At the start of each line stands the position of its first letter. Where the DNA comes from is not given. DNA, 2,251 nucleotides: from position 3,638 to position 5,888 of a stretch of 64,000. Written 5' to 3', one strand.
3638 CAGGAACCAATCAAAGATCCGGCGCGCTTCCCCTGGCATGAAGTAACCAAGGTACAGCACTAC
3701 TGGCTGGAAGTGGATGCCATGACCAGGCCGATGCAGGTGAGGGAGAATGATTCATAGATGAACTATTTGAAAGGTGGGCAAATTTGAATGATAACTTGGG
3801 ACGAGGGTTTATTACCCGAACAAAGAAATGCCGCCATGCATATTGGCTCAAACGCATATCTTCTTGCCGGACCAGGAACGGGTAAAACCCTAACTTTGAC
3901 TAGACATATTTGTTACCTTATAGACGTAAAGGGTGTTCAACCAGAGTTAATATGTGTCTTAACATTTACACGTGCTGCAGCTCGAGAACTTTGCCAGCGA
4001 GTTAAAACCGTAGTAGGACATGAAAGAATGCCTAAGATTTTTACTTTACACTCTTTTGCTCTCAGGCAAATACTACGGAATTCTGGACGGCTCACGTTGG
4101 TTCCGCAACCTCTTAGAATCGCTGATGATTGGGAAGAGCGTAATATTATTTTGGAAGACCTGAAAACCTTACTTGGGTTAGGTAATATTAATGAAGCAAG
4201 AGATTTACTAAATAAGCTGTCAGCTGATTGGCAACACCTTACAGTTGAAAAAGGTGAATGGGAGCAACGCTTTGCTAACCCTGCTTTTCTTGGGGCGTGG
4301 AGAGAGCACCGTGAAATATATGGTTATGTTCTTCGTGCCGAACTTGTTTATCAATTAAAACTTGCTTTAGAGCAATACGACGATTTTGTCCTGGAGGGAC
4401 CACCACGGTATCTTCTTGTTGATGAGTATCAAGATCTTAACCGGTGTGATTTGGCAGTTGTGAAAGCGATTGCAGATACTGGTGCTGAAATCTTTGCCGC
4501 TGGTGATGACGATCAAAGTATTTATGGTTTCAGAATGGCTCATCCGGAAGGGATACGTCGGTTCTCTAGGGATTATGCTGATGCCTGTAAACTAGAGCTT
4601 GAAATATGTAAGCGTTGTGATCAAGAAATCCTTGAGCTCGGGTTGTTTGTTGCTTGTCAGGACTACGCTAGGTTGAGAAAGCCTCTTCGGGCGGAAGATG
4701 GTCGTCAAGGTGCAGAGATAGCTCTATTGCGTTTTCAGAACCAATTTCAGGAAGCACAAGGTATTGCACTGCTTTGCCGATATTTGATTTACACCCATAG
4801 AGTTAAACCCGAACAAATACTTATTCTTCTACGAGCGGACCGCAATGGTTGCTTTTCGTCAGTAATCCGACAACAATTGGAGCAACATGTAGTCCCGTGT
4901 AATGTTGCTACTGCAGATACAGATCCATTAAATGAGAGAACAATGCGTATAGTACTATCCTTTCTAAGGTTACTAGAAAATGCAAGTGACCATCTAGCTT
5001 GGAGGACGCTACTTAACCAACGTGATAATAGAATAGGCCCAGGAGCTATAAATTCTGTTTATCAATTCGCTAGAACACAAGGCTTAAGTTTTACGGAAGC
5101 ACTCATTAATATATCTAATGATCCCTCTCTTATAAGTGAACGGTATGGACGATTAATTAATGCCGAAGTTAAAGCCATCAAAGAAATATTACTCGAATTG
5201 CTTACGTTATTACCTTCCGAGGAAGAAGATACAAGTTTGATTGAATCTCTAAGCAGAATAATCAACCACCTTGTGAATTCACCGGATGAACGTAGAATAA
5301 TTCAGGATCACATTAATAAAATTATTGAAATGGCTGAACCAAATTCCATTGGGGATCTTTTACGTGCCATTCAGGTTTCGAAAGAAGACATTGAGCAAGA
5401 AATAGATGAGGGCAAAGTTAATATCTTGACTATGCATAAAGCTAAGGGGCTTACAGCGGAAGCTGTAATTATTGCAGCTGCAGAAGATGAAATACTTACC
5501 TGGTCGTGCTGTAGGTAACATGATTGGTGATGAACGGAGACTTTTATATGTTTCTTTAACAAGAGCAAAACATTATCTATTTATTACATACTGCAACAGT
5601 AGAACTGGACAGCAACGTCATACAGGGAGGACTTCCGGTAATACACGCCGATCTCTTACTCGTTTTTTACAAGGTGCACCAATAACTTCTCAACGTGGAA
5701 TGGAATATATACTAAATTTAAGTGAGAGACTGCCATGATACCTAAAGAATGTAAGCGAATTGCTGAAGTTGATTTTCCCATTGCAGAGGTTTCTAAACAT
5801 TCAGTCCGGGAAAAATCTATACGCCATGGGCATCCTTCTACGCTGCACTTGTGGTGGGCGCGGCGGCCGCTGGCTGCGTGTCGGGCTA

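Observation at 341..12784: Seven-gene Hma/MADS-like methylation-associated defence operon with three extra cargo genes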

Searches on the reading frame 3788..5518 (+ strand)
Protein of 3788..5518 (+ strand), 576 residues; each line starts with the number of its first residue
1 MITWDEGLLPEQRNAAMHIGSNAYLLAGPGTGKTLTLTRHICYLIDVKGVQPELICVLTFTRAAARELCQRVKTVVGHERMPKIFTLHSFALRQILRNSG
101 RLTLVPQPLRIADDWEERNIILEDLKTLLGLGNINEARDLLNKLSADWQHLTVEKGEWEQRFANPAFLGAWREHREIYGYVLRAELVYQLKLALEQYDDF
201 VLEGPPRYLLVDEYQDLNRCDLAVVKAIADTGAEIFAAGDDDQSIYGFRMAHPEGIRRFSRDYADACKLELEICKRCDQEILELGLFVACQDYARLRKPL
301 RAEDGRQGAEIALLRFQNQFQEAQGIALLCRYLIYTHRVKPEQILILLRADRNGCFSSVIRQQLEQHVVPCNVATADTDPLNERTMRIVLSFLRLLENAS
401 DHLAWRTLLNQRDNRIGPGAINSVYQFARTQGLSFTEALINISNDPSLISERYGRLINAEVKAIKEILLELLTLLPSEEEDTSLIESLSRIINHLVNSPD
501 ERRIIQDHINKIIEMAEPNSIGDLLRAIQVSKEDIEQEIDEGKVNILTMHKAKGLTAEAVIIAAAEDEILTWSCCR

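Call 6: search_protein_families(library=padloc, proteins=[window:3788-5518:+], max_evalue=0.001)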
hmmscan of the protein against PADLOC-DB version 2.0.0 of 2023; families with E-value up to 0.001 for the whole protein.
window:3788-5518:+ (576 aa): 47 families (the best 25 are shown)
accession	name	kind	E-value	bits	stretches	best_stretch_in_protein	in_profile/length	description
PDLC00117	GajB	-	8.6e-46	154.6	1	11-571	19-542/604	UrvD helicase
PDLC00114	GajB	-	2.1e-44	150.2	1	8-573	8-578/635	UrvD helicase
PDLC00103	GajB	-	4.2e-37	126.4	1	15-569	23-546/612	UrvD helicase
PDLC03802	RTasHel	-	6.5e-35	119.1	1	7-440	5-382/675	DRT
PDLC00132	GajB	-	3.8e-34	116.3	2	207-567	216-564/625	UrvD helicase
PDLC00129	GajB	-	3.3e-27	93.3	2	208-284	229-304/594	UrvD helicase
PDLC00134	GajB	-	3.4e-26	90.3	1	19-410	27-416/431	UrvD helicase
PDLC00127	GajB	-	5.8e-26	89.1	1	2-283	2-283/594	UrvD helicase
PDLC00123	GajB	-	1.4e-25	88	3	208-283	179-253/540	UrvD helicase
PDLC00122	GajB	-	2.6e-25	87.3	3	209-284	166-242/502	UrvD helicase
PDLC00130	GajB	-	3.8e-24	82.9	1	8-283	4-284/589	UrvD helicase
PDLC00119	GajB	-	4.6e-23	80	2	207-284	220-295/565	UrvD helicase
PDLC00112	GajB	-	1.8e-22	77.7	2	209-272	215-278/581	UrvD helicase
PDLC00144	GajB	-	2e-22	77.5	2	210-568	165-492/559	UrvD helicase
PDLC00107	GajB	-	1.8e-21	74.4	2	27-352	35-356/587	UrvD helicase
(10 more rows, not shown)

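Call 7: search_protein_families(library=pfam, proteins=[window:3788-5518:+], max_evalue=0.01)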
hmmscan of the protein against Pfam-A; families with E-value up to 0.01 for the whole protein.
window:3788-5518:+ (576 aa): 5 families
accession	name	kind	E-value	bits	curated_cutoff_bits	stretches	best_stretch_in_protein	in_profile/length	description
PF00580.27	UvrD-helicase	-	4.4e-47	161.5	23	1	10-263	3-270/271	UvrD/REP helicase N-terminal domain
PF13361.12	UvrD_C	-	2.2e-21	77.1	25.6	1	276-569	8-312/350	UvrD-like helicase C-terminal domain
PF13245.12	AAA_19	-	2e-17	64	25.1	1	21-249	12-134/134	AAA domain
PF13604.12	AAA_30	-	0.0004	20.6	27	0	9-71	3-65/191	AAA domain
PF01443.25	Viral_helicase1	-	0.00055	20.3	21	0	207-255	61-108/228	Viral superfamily 1 RNA helicase core domain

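Call 48: find_homologous_proteins(query=window:3788-5515:+, max_evalue=1e-10)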
Query window:3788-5515:+ (576 aa): 5816 proteins with E <= 1e-10 among 8000 candidates; the best 120 are listed.
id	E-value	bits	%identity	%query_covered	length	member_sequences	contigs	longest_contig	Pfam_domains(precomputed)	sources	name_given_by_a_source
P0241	0.0e+0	1274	100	99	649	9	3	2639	PF13538.13,PF01443.25,PF13361.13,PF13245.13,PF00580.28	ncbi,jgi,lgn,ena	jgi:DNA helicase-2/ATP-dependent DNA helicase PcrA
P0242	4.2e-260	882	69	99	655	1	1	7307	PF13538.13,PF01443.25,PF13361.13,PF13245.13,PF00580.28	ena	-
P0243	1.9e-250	850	68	99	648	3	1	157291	PF13538.13,PF01443.25,PF13361.13,PF13245.13,PF00580.28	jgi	jgi:DNA helicase-2/ATP-dependent DNA helicase PcrA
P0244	3.9e-248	843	68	99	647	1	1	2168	PF13538.13,PF01443.25,PF13361.13,PF13245.13,PF00580.28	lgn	-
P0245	2.1e-246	837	66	99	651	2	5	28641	PF13538.13,PF01443.25,PF13361.13,PF13245.13,PF00580.28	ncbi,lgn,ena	-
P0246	2.4e-243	827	66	99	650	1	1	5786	PF13538.13,PF01443.25,PF13604.13,PF13361.13,PF13245.13,PF00580.28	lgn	-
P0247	3.4e-243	826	66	99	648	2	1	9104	PF13538.13,PF01443.25,PF13361.13,PF13245.13,PF00580.28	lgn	-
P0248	1.1e-242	825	66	99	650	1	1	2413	PF13538.13,PF01443.25,PF13361.13,PF13245.13,PF00580.28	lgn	-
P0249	2.0e-242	824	66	99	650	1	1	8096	PF13538.13,PF01443.25,PF13604.13,PF13361.13,PF13245.13,PF00580.28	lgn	-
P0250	2.1e-241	821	66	99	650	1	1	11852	PF13538.13,PF01443.25,PF13604.13,PF13361.13,PF13245.13,PF00580.28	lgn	-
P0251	7.3e-241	819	65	99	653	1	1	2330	PF13538.13,PF01443.25,PF13604.13,PF13361.13,PF13245.13,PF00580.28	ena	-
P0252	1.2e-240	818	66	99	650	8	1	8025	PF13538.13,PF01443.25,PF13604.13,PF13361.13,PF13245.13,PF00580.28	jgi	jgi:DNA helicase-2/ATP-dependent DNA helicase PcrA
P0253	3.7e-240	816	65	99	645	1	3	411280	PF13538.13,PF01443.25,PF13604.13,PF13361.13,PF13245.13,PF00580.28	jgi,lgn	jgi:DNA helicase-2/ATP-dependent DNA helicase PcrA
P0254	4.2e-240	816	66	99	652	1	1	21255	PF13538.13,PF01443.25,PF13604.13,PF13361.13,PF13245.13,PF00580.28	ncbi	-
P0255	8.9e-239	812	66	99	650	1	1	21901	PF13538.13,PF01443.25,PF13361.13,PF13245.13,PF00580.28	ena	-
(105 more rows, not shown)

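Call 49: find_encoding_contigs(protein=P0241, flank=5000, max_places=5)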
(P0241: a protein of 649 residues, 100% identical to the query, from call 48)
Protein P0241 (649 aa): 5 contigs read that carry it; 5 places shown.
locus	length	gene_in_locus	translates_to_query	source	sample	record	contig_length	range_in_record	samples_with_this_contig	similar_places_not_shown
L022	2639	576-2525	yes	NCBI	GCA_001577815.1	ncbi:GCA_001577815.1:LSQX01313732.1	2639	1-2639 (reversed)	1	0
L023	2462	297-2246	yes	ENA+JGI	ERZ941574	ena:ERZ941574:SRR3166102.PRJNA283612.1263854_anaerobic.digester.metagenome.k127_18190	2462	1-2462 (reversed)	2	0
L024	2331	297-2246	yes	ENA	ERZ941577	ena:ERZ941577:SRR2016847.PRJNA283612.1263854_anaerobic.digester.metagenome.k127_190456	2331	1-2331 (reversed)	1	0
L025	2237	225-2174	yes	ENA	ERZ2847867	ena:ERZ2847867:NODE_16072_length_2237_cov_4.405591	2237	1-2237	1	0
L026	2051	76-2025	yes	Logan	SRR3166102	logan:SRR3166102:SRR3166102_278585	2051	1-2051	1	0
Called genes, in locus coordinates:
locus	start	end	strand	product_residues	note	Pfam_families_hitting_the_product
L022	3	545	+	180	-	?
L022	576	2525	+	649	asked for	PF00580:UvrD-helicase, PF13245:AAA_19, PF01443:Viral_helicase1 (faint), PF13361:UvrD_C, PF13538:UvrD_C_2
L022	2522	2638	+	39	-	?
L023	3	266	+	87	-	?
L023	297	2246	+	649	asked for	PF00580:UvrD-helicase, PF13245:AAA_19, PF01443:Viral_helicase1 (faint), PF13361:UvrD_C, PF13538:UvrD_C_2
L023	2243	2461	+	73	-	?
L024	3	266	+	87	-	?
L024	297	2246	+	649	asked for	PF00580:UvrD-helicase, PF13245:AAA_19, PF01443:Viral_helicase1 (faint), PF13361:UvrD_C, PF13538:UvrD_C_2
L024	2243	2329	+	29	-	?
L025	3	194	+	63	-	?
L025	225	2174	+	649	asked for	PF00580:UvrD-helicase, PF13245:AAA_19, PF01443:Viral_helicase1 (faint), PF13361:UvrD_C, PF13538:UvrD_C_2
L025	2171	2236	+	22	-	?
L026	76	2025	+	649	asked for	PF00580:UvrD-helicase, PF13245:AAA_19, PF01443:Viral_helicase1 (faint), PF13361:UvrD_C, PF13538:UvrD_C_2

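Call 75: find_encoding_contigs(protein=P0243, flank=9000, max_places=2)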
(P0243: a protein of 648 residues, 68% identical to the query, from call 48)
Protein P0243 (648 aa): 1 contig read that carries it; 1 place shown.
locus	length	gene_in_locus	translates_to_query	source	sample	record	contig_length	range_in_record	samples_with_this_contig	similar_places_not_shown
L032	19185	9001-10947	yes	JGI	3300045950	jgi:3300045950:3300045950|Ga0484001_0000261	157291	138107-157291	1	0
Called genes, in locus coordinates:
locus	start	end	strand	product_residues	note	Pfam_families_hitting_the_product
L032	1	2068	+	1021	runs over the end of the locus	PF12705:PDDEXK_1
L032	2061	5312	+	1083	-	PF00580:UvrD-helicase, PF13245:AAA_19, PF13361:UvrD_C, PF13538:UvrD_C_2 (faint), PF12705:PDDEXK_1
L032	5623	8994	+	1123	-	PF00176:SNF2-rel_dom, PF00270:DEAD (weak), PF04851:ResIII, PF00271:Helicase_C, PF13020:NOV_C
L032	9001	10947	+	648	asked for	PF00580:UvrD-helicase, PF13245:AAA_19, PF01443:Viral_helicase1 (faint), PF13361:UvrD_C, PF13538:UvrD_C_2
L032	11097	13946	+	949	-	-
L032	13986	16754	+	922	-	PF04465:DUF499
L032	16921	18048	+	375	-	PF22560:GMT-wHTH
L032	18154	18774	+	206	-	PF07505:DUF5131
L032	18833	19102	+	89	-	-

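Call 76: find_encoding_contigs(protein=P0253, flank=9000, max_places=2)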
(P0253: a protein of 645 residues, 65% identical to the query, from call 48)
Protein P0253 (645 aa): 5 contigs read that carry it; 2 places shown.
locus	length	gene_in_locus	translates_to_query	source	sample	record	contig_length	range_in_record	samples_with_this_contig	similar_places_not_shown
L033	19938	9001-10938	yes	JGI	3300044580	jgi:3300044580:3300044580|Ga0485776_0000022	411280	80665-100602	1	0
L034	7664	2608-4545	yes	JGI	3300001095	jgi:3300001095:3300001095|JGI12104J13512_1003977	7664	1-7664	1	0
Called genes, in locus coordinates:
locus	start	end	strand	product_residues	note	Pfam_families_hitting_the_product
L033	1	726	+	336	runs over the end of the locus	PF04321:RmlD_sub_bind, PF05368:NmrA, PF01073:3Beta_HSD, PF01370:Epimerase, PF02719:Polysacc_synt_2 (faint), PF13460:NAD_binding_10, PF16363:GDP_Man_Dehyd, PF07993:NAD_binding_4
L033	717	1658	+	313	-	PF14378:PAP2_3, PF01569:PAP2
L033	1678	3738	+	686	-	PF00930:DPPIV_N (faint), PF26550:Tricorn_2nd, PF23381:Beta-prop_IFT122_1st (weak), PF26549:Tricorn_N, PF07676:PD40 (weak), PF26549:Tricorn_N (weak), PF05448:AXE1 (weak), PF00326:Peptidase_S9, +1 more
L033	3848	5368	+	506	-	PF00512:HisKA, PF02518:HATPase_c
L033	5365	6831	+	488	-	PF00072:Response_reg, PF00158:Sigma54_activat, PF14532:Sigma54_activ_2, PF00004:AAA (weak), PF07724:AAA_2 (weak), PF07728:AAA_5 (faint), PF25601:AAA_lid_14, PF02954:HTH_8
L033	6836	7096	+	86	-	-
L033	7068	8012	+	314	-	PF01555:N6_N4_Mtase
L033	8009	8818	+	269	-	PF15515:MvaI_BcnI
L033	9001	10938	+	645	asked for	PF00580:UvrD-helicase, PF13245:AAA_19, PF13604:AAA_30 (faint), PF01443:Viral_helicase1 (faint), PF13361:UvrD_C, PF13538:UvrD_C_2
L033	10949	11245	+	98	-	-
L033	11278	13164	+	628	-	-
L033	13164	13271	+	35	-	-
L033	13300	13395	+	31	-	-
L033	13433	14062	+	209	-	PF01797:Y1_Tnp (faint)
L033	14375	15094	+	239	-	PF01618:MotA_ExbB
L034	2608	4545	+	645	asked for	PF00580:UvrD-helicase, PF13245:AAA_19, PF13604:AAA_30 (faint), PF01443:Viral_helicase1 (faint), PF13361:UvrD_C, PF13538:UvrD_C_2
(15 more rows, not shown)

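Call 77: find_related_loci(query=P0241, collection=metagenome_contigs, flank=10000)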
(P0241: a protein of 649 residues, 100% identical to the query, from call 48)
Query P0241 (649 aa) in metagenome_contigs; peptide patterns used: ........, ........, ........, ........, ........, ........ (x = any residue, [..] = any of these).
400 stretches matched a pattern; 1 encode a relative of the query (tblastn E <= 1e-3); 1 distinct loci.
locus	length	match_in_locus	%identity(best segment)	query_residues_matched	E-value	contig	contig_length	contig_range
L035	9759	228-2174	99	1-649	0e+0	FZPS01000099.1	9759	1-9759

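Call 79: search_protein_families(library=phrogs, proteins=[P0241], max_evalue=0.01)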
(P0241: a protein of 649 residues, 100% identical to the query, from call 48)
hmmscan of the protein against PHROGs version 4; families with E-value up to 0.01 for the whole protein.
P0241 (649 aa): 2 families
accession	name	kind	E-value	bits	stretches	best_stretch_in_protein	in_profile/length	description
phrog_1967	-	DNA, RNA and nucleotide metabolism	3e-71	242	1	3-628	148-690/776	DNA helicase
phrog_325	-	DNA, RNA and nucleotide metabolism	0.00021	20.7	0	548-600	822-867/986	Dda-like helicase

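Call 90: search_protein_families(library=ncbifam, proteins=[P0241], max_evalue=0.0001)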
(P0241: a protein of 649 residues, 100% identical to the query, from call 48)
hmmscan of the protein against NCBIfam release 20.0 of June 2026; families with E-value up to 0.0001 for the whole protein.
P0241 (649 aa): 12 families
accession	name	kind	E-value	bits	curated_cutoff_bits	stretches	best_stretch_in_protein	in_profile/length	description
TIGR01073.1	pcrA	equivalog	1.3e-67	228.7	911.2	2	207-606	211-614/725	DNA helicase PcrA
TIGR01074.1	rep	equivalog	6.3e-62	209.8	951.45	1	8-607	2-617/668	DNA helicase Rep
NF008743.0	PRK11773.1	equivalog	2.4e-57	194.8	965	1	8-606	10-619/720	DNA helicase II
TIGR01075.1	uvrD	equivalog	2.6e-56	191.3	1144.45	1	7-606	4-614/715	DNA helicase II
NF008172.0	PRK10919.1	equivalog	1.1e-44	152.8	1168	2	9-451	4-448/673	DNA helicase Rep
NF008276.0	PRK11054.1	equivalog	3.5e-30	105.1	543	2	10-105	199-293/684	DNA helicase IV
TIGR02784.1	addA_alphas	equivalog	3e-20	72.2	860.75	1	12-77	3-66/1138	double-strand break repair helicase AddA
TIGR02785.1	addA_Gpos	equivalog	4.3e-20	71.2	707.65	2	209-254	392-440/1234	helicase-exonuclease AddAB subunit AddA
NF010485.0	PRK13909.1-2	equivalog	9.1e-17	60.6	650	2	201-562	327-629/909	RecB-like helicase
TIGR00609.1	recB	equivalog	1.3e-15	56.7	696.05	1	27-76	16-66/1175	exodeoxyribonuclease V subunit beta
NF010487.0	PRK13909.1-4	equivalog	1.8e-11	43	759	0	25-72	9-55/924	RecB-like helicase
NF041464.1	HelD_BACSU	equivalog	6.5e-05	21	419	0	538-605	707-767/779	RNA polymerase recycling motor HelD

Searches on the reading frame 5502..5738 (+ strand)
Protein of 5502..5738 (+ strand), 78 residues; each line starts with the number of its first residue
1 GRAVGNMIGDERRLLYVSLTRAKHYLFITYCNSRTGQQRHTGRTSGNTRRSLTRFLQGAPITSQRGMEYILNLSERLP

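Call 6: search_protein_families(library=padloc, proteins=[window:5502-5738:+], max_evalue=0.001)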
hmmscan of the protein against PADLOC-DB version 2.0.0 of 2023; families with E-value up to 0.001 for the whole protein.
window:5502-5738:+ (78 aa): 5 families
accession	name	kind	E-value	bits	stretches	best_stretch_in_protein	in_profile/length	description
PDLC00103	GajB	-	3.5e-05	20.9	1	10-57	556-602/612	UrvD helicase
PDLC00117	GajB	-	0.00015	18.4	1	8-40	552-586/604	UrvD helicase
PDLC00132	GajB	-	0.00016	18.5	1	8-35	578-605/625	UrvD helicase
PDLC00110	GajB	-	0.0008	16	1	8-32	676-700/725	UrvD helicase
PDLC00144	GajB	-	0.00082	16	1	5-39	496-529/559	UrvD helicase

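Call 7: search_protein_families(library=pfam, proteins=[window:5502-5738:+], max_evalue=0.01)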
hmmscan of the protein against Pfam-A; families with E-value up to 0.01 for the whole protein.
window:5502-5738:+ (78 aa): 2 families
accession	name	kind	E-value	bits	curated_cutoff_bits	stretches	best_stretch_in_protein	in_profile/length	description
PF13361.12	UvrD_C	-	9.8e-07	28.9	25.6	1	8-32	325-349/350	UvrD-like helicase C-terminal domain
PF13538.12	UvrD_C_2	-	2.7e-05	24.4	27.4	1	10-28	33-51/52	UvrD-like helicase C-terminal domain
